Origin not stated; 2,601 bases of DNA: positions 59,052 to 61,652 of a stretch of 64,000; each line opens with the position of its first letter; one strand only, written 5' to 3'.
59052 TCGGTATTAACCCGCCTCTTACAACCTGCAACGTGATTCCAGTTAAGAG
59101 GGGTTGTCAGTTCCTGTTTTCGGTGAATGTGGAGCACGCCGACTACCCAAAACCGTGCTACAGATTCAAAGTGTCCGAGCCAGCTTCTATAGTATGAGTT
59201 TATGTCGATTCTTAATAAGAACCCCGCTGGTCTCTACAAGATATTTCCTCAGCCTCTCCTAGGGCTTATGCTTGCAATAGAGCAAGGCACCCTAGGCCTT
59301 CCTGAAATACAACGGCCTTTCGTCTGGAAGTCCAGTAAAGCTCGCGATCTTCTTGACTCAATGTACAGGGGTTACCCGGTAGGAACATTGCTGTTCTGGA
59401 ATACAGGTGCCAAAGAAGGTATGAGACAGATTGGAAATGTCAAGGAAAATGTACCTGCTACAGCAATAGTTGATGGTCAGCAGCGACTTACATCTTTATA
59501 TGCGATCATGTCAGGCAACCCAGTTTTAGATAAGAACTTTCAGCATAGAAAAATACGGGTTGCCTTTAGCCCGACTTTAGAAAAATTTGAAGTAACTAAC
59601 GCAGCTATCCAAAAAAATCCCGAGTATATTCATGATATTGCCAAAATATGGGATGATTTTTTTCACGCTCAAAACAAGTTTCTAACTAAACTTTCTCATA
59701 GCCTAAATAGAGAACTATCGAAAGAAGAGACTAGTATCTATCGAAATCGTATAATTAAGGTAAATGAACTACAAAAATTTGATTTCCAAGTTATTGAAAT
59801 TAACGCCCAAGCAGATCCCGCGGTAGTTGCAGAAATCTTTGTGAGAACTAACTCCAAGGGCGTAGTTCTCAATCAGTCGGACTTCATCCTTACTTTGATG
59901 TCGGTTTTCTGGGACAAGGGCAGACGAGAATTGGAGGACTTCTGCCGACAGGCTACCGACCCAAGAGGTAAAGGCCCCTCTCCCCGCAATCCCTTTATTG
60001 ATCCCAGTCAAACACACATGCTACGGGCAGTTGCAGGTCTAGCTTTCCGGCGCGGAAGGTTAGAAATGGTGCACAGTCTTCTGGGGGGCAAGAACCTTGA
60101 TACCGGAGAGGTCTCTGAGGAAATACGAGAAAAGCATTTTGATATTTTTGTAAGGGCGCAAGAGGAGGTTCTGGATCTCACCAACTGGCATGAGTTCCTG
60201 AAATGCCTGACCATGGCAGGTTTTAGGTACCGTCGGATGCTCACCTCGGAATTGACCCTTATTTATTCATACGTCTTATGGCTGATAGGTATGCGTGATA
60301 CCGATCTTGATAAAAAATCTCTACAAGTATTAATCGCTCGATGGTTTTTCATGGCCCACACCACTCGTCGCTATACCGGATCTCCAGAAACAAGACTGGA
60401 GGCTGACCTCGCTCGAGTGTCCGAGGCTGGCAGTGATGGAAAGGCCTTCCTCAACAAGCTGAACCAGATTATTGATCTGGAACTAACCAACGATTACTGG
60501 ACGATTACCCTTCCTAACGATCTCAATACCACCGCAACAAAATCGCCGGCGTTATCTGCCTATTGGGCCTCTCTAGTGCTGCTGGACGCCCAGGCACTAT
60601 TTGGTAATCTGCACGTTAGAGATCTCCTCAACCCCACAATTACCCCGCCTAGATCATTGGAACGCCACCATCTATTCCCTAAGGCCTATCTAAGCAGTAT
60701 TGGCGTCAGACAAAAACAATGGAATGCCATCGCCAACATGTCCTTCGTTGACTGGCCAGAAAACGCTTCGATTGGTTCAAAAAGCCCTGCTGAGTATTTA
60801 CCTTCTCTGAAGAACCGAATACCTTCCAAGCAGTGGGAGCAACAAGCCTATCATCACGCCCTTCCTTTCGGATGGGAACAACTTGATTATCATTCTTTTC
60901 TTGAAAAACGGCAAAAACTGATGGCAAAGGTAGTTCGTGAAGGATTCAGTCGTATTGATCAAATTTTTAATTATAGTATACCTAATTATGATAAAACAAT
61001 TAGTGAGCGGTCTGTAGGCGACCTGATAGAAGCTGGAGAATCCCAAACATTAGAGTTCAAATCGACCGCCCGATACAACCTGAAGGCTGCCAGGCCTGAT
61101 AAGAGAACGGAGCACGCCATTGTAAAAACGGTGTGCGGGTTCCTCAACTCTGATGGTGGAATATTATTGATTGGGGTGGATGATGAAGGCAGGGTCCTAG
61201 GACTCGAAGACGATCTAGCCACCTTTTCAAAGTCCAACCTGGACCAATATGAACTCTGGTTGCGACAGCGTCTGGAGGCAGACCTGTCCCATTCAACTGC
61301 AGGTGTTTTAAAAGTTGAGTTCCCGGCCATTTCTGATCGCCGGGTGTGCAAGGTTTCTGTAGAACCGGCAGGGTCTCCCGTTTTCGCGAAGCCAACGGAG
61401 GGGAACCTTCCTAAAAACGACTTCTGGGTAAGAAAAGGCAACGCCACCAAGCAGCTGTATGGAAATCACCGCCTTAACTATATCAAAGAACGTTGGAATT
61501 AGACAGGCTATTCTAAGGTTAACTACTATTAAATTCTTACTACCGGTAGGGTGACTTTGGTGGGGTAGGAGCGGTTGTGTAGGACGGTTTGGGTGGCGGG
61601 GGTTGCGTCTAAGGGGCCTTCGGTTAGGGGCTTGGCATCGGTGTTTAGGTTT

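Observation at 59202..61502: GmrSD-type nuclease with an extra C-terminal Schlafen/AlbA_2 domain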

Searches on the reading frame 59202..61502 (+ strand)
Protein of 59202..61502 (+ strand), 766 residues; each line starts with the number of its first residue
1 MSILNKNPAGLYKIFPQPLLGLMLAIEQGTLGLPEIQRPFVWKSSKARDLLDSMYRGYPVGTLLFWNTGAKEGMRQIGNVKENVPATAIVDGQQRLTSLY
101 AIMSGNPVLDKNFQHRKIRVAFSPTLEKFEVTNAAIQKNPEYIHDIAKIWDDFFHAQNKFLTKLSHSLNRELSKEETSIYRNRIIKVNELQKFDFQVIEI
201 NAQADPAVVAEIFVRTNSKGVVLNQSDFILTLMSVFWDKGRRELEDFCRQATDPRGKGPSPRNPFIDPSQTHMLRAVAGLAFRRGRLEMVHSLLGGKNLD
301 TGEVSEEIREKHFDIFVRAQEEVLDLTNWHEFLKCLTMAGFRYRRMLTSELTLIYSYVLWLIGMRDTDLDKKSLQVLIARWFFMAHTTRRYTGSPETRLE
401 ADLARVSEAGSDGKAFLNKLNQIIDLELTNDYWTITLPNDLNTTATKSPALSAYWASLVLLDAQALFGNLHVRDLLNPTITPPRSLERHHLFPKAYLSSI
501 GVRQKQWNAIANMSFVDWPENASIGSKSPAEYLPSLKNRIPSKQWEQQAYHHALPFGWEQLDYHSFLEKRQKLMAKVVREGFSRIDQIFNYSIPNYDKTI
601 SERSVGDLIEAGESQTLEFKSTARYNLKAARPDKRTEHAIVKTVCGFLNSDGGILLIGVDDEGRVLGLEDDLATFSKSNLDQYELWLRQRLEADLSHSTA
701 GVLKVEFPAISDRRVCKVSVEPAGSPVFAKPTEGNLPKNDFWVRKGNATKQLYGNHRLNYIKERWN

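Call 3: search_protein_families(library=pfam, proteins=[window:59202-61502:+], max_evalue=0.01)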
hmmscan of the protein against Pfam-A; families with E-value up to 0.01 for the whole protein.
window:59202-61502:+ (766 aa): 2 families
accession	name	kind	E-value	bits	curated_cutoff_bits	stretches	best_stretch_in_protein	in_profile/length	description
PF03235.19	GmrSD_N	-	1.3e-31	110.8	33.2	1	29-230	11-195/199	GmrSD restriction endonuclease, N-terminal domain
PF04326.19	SLFN_AlbA_2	-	1e-16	62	25.3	1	613-751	1-116/118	Schlafen, AlbA_2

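Call 4: search_protein_families(library=padloc, proteins=[window:59202-61502:+], max_evalue=0.01)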
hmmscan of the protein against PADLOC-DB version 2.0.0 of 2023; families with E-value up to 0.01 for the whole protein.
window:59202-61502:+ (766 aa): 11 families
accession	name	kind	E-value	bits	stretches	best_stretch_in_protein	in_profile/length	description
PDLC04151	HEC-05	-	1.3e-33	114.7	2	25-252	34-295/600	-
PDLC04709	PDC-M55C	-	7.7e-22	75.6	1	22-109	20-113/554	-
PDLC04150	HEC-05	-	2.8e-19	67.4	1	26-247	17-276/583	-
PDLC04153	HEC-05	-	3.3e-12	43.4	1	16-69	6-59/621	-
PDLC04152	HEC-05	-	4.6e-10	36.6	2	33-69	22-62/566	-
PDLC03877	NsnA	-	1.3e-08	32.6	1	25-225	59-192/385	-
PDLC02686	Orf5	-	2.9e-06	24.1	1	30-193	20-180/566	Orf5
PDLC02693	Orf5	-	1e-05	22.7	1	34-230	12-208/543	Orf5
PDLC02792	SspE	-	0.00033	17.1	1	30-116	23-117/771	SspE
PDLC02690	Orf5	-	0.00038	17.4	1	31-104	10-77/531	Orf5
PDLC04157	HEC-06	-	0.00053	16.7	1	20-188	12-145/558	-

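Call 5: search_protein_families(library=ncbifam, proteins=[window:59202-61502:+], max_evalue=0.01)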
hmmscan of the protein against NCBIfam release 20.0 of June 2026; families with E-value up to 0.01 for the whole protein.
window:59202-61502:+ (766 aa): 0 families

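Call 7: search_solved_structures(query=window:59202-61502:+, max_evalue=1, show_alignments=3)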
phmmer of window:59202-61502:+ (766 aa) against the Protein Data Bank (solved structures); distinct sequences matched with E-value up to 1: 14.
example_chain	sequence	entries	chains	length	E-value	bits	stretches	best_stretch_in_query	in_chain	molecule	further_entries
7p9k_A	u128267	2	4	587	2.2e-08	36.2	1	30-68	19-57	DUF262 domain-containing protein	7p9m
5yd0_A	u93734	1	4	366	0.00044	21.9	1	600-671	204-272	Schlafen 8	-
9nyy_A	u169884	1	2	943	0.0011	20.7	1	617-748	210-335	Protein SLFN14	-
9jr9_A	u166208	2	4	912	0.0017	20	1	635-748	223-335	Protein SLFN14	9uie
9jn9_A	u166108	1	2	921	0.0019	19.8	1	635-748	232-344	Protein SLFN14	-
7fex_A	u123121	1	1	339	0.0034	19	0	605-669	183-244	SLFN11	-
7eg0_B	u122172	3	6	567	0.014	17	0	626-674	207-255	Schlafen family member 12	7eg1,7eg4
7lrc_A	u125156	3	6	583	0.019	16.6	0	616-674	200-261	Schlafen family member 12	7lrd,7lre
7zel_A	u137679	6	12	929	0.048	15.2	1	605-668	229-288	Schlafen family member 11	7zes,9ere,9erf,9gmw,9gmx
9erd_A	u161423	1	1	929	0.048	15.2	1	605-668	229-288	Schlafen family member 11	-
7zep_A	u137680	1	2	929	0.14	13.7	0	605-668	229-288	Schlafen family member 11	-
7cux_A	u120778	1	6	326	0.16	13.5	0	633-681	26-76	Schlafen family member 5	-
7q3z_B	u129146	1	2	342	0.17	13.4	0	633-681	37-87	Schlafen family member 5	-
6rr9_A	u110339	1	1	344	0.18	13.3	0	633-681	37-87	Schlafen family member 5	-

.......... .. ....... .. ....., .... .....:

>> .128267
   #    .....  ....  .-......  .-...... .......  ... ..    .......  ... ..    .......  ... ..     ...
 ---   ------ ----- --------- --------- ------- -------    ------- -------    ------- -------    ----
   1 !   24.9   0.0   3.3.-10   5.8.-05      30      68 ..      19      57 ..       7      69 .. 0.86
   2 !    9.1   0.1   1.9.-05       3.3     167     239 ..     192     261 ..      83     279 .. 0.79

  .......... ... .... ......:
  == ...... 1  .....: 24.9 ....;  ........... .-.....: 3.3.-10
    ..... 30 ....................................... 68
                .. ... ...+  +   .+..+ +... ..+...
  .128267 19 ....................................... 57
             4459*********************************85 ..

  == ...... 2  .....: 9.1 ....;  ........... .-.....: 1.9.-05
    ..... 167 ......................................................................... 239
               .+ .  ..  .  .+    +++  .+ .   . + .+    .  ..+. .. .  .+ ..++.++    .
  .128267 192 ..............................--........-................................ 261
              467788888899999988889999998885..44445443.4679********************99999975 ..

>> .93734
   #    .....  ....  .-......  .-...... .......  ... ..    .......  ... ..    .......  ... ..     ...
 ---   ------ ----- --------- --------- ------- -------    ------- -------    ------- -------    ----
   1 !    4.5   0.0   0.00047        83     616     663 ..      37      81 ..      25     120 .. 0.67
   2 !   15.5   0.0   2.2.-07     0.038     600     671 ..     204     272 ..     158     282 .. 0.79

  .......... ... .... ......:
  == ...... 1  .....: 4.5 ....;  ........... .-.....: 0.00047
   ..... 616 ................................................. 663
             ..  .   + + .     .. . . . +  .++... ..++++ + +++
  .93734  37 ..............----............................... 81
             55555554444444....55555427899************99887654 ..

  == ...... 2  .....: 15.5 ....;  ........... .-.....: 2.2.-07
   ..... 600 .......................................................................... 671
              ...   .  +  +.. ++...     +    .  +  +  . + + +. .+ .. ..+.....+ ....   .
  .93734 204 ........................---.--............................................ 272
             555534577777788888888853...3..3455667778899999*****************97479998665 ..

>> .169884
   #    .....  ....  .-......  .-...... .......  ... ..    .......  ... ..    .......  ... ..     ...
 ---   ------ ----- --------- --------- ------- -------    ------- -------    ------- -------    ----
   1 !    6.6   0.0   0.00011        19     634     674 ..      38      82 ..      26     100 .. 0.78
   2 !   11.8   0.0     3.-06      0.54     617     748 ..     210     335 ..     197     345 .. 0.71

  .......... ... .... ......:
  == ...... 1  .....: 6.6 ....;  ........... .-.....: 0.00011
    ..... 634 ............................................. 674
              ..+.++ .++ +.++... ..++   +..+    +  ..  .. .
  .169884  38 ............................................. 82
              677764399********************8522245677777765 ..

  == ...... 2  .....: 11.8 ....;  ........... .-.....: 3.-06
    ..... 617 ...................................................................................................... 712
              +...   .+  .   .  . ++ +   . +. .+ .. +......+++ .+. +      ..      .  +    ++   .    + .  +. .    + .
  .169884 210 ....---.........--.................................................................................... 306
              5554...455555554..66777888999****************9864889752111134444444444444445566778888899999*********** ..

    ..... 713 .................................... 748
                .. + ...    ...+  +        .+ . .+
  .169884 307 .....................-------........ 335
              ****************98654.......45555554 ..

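Call 9: find_homologous_proteins(query=window:59202-61499:+, max_evalue=0.001)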
Query window:59202-61499:+ (766 aa): 7825 proteins with E <= 0.001 among 8000 candidates; the best 120 are listed.
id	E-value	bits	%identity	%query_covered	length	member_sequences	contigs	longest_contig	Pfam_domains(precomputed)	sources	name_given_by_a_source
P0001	0.0e+0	1529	100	87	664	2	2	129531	PF04326.20,PF03235.20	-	-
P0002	0.0e+0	1527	86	100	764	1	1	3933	PF04326.20,PF03235.20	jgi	-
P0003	0.0e+0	1169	68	99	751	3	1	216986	PF04326.20,PF03235.20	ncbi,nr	ncbi:MAG: DUF262 domain-containing protein [bacterium]|nr:DUF262 domain-containing protein [bacteriu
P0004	0.0e+0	1093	63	99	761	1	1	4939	PF04326.20,PF03235.20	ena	-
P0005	0.0e+0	1090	64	99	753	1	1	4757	PF04326.20,PF03235.20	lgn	-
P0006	3.5e-285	966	57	99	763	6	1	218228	PF04326.20,PF03235.20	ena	-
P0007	8.2e-284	962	57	99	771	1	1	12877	PF04326.20,PF03235.20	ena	-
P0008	5.0e-282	956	56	99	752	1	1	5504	PF04326.20,PF03235.20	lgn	-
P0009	1.8e-280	951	57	99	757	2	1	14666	PF04326.20,PF03235.20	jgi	-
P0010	1.1e-277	942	55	99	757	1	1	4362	PF04326.20,PF03235.20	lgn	-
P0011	8.1e-277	939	55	99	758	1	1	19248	PF04326.20,PF03235.20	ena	-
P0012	1.6e-276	938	57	99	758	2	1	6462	PF04326.20,PF03235.20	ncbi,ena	-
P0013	8.9e-276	935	56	99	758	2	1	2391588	PF04326.20,PF03235.20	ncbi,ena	-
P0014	2.8e-274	930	56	99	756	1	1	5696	PF04326.20,PF03235.20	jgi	jgi:hypothetical protein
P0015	3.3e-274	930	55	99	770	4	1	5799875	PF04326.20,PF03235.20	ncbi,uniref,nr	ncbi:hypothetical protein DVS28_a0285 [Euzebya pacifica]|uniref:DUF262 domain-containing protein n=1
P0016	3.8e-274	930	56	99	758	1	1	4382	PF04326.20,PF03235.20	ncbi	-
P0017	6.5e-274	929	55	99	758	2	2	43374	PF04326.20,PF03235.20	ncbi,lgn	-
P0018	8.3e-274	929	56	99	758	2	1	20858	PF04326.20,PF03235.20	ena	-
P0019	9.3e-274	929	56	99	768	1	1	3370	PF04326.20,PF03235.20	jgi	jgi:hypothetical protein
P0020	9.5e-274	929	56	99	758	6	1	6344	PF04326.20,PF03235.20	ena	-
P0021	1.4e-273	928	56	99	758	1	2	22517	PF04326.20,PF03235.20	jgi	-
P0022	1.4e-273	928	56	99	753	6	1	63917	PF04326.20,PF03235.20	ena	-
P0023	5.3e-273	926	56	99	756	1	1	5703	PF04326.20,PF03235.20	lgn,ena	-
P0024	6.1e-273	926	55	99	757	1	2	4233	PF04326.20,PF03235.20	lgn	-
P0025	6.6e-273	926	55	99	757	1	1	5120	PF04326.20,PF03235.20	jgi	jgi:hypothetical protein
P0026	1.1e-272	925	56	99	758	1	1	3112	PF04326.20,PF03235.20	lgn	-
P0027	1.4e-272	925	56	99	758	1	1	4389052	PF04326.20,PF03235.20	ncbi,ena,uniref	ncbi:GmrSD restriction endonuclease domain-containing protein [Candidatus Poriferisodalis sp.]|unire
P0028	1.5e-272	925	56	99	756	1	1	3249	PF04326.20,PF03235.20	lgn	-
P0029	1.9e-272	924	55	99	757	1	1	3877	PF04326.20,PF03235.20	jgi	jgi:hypothetical protein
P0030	1.9e-272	924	55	99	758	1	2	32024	PF04326.20,PF03235.20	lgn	-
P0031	3.4e-272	923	56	99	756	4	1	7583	PF04326.20,PF03235.20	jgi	jgi:hypothetical protein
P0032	5.6e-272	923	55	99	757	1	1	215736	PF04326.20,PF03235.20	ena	-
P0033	6.3e-272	922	55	99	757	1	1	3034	PF04326.20,PF03235.20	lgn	-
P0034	2.7e-271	920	55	99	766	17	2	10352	PF04326.20,PF03235.20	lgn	-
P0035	3.3e-271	920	55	99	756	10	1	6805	PF04326.20,PF03235.20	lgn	-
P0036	4.0e-271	920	55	99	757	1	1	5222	PF04326.20,PF03235.20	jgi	jgi:hypothetical protein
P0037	4.3e-271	920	55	99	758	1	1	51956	PF04326.20,PF03235.20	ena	-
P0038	7.2e-271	919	55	99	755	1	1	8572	PF04326.20,PF03235.20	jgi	jgi:hypothetical protein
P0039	1.2e-270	918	56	99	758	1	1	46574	PF04326.20,PF03235.20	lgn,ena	-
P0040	1.3e-270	918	55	99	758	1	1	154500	PF04326.20,PF03235.20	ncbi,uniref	ncbi:GmrSD restriction endonuclease domain-containing protein [Demequina sp.]|uniref:GmrSD restricti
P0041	1.6e-270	918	55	99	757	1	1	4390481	PF04326.20,PF03235.20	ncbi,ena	-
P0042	3.9e-270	917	54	99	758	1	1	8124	PF04326.20,PF03235.20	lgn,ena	-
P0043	4.4e-270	916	55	99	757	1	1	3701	PF04326.20,PF03235.20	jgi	jgi:hypothetical protein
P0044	5.0e-270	916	55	99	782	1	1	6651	PF04326.20,PF03235.20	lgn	-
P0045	1.1e-269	915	55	99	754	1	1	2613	PF04326.20,PF03235.20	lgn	-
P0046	1.5e-269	915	55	99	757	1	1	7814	PF04326.20,PF03235.20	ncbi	ncbi:MAG: DUF262 domain-containing protein [Actinomycetota bacterium]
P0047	1.9e-269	914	55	99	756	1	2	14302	PF04326.20,PF03235.20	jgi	jgi:hypothetical protein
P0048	1.9e-269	914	55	99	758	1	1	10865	PF04326.20,PF03235.20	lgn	-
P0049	2.3e-269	914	56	99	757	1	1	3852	PF04326.20,PF03235.20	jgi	jgi:hypothetical protein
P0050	2.6e-269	914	55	99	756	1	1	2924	PF04326.20,PF03235.20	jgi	jgi:hypothetical protein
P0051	2.8e-269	914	54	99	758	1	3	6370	PF04326.20,PF03235.20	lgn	-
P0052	2.8e-269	914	55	99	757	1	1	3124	PF04326.20,PF03235.20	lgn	-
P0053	3.3e-269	914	55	99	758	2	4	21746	PF04326.20,PF03235.20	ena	-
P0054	3.6e-269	913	54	99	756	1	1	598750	PF04326.20,PF03235.20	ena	-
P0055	5.6e-269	913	55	99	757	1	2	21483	PF04326.20,PF03235.20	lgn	-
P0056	6.4e-269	913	55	99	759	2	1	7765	PF04326.20,PF03235.20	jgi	jgi:hypothetical protein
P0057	1.1e-268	912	56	99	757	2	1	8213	PF04326.20,PF03235.20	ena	-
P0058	2.0e-268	911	54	99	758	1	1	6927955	PF04326.20,PF03235.20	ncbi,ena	-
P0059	2.6e-268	911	54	99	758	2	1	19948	PF04326.20,PF03235.20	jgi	jgi:hypothetical protein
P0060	3.2e-268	910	55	99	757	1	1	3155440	PF04326.20,PF03235.20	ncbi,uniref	ncbi:DUF262 domain-containing protein [Microbacterium sp.]|uniref:GmrSD restriction endonuclease dom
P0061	3.2e-268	910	55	99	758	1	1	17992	PF04326.20,PF03235.20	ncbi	-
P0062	3.4e-268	910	54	99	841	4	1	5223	PF04326.20,PF03235.20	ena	-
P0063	3.7e-268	910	55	99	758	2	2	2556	PF04326.20,PF03235.20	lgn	-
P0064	6.0e-268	909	55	99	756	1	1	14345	PF04326.20,PF03235.20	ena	-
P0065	7.2e-268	909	55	97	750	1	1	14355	PF04326.20,PF03235.20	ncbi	ncbi:MAG: DUF262 domain-containing protein, partial [Actinomycetota bacterium]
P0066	9.8e-268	909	55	99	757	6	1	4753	PF04326.20,PF03235.20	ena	-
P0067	1.7e-267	908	54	99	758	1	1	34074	PF04326.20,PF03235.20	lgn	-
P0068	2.3e-267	907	55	99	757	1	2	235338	PF04326.20,PF03235.20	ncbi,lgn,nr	ncbi:MAG: hypothetical protein JWM34_1912 [Ilumatobacteraceae bacterium]|nr:hypothetical protein [Il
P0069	3.7e-267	907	55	99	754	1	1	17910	PF04326.20,PF03235.20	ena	-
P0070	5.3e-267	906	54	99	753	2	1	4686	PF04326.20,PF03235.20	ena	-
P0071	5.6e-267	906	54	99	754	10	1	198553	PF04326.20,PF03235.20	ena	-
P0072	5.7e-267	906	55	96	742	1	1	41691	PF04326.20,PF03235.20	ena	-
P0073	8.9e-267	905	55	99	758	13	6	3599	PF04326.20,PF03235.20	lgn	-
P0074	1.5e-266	905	54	99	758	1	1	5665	PF04326.20,PF03235.20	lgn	-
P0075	2.6e-266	904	55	99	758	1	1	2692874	PF04326.20,PF03235.20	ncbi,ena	-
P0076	2.7e-266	904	55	99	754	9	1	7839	PF04326.20,PF03235.20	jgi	-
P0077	3.7e-266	903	54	99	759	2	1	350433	PF04326.20,PF03235.20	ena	-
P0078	3.9e-266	903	55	99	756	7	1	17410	PF04326.20,PF03235.20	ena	-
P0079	4.6e-266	903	54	99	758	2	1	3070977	PF04326.20,PF03235.20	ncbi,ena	-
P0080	6.0e-266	903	55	99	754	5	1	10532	PF04326.20,PF03235.20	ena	-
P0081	6.9e-266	903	54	99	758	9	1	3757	PF04326.20,PF03235.20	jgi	jgi:hypothetical protein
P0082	7.1e-266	902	55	97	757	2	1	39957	PF04326.20,PF03235.20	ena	-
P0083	8.3e-266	902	55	99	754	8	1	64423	PF04326.20,PF03235.20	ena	-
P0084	9.2e-266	902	54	99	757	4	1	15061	PF04326.20,PF03235.20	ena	-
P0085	1.2e-265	902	54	99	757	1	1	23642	PF04326.20,PF03235.20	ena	-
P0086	1.3e-265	902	54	99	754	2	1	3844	PF04326.20,PF03235.20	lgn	-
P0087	1.7e-265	901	54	99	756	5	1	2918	PF04326.20,PF03235.20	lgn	-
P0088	1.8e-265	901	53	99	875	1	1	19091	PF04326.20,PF03235.20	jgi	jgi:hypothetical protein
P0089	1.9e-265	901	54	99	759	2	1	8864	PF04326.20,PF03235.20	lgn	-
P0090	2.0e-265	901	54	99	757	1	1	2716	PF04326.20,PF03235.20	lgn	-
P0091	2.1e-265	901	55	99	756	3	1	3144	PF04326.20,PF03235.20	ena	-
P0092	2.2e-265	901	54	99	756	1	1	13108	PF04326.20,PF03235.20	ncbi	-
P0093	2.5e-265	901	53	99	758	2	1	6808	PF04326.20,PF03235.20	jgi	jgi:hypothetical protein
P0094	2.6e-265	901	55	99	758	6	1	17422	PF04326.20,PF03235.20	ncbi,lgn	-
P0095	3.7e-265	900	53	99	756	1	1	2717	PF04326.20,PF03235.20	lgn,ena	-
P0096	4.1e-265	900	55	99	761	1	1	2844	PF04326.20,PF03235.20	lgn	-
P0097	4.2e-265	900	54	99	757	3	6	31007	PF04326.20,PF03235.20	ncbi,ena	-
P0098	6.4e-265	899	54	99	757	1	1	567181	PF04326.20,PF03235.20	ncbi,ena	-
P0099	7.8e-265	899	54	98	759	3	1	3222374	PF04326.20,PF03235.20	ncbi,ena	-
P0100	1.2e-264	898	54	99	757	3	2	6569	PF04326.20,PF03235.20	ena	-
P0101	1.2e-264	898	54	99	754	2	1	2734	PF04326.20,PF03235.20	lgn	-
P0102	1.3e-264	898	54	99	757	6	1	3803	PF04326.20,PF03235.20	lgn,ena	-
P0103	2.4e-264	897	54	99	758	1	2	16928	PF04326.20,PF03235.20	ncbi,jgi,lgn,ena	-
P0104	2.7e-264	897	55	99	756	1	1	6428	PF04326.20,PF03235.20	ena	-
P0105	3.1e-264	897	54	99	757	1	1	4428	PF04326.20,PF03235.20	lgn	-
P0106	3.7e-264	897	54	99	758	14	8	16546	PF04326.20,PF03235.20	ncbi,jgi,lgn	jgi:hypothetical protein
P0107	4.8e-264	896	54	99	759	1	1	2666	PF04326.20,PF03235.20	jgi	-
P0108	4.8e-264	896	55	99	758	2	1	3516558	PF04326.20,PF03235.20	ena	-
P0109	4.9e-264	896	54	99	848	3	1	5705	PF04326.20,PF03235.20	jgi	jgi:hypothetical protein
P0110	5.2e-264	896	54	99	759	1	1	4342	PF04326.20,PF03235.20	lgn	-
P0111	7.2e-264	896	54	99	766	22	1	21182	PF04326.20,PF03235.20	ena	-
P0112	9.1e-264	896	54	99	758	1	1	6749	PF04326.20,PF03235.20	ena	-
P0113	9.6e-264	895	53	99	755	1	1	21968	PF04326.20,PF03235.20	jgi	jgi:hypothetical protein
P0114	1.0e-263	895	54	99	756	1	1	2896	PF04326.20,PF03235.20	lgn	-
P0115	1.1e-263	895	53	99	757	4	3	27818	PF04326.20,PF03235.20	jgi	jgi:hypothetical protein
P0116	1.1e-263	895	54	99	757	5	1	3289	PF04326.20,PF03235.20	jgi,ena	-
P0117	1.4e-263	895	55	99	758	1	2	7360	PF04326.20,PF03235.20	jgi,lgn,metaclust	metaclust:\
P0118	1.9e-263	895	55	99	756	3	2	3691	PF04326.20,PF03235.20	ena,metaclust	metaclust:\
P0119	4.1e-263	893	54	99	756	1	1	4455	PF04326.20,PF03235.20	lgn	-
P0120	5.5e-263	893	54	99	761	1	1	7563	PF04326.20,PF03235.20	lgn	-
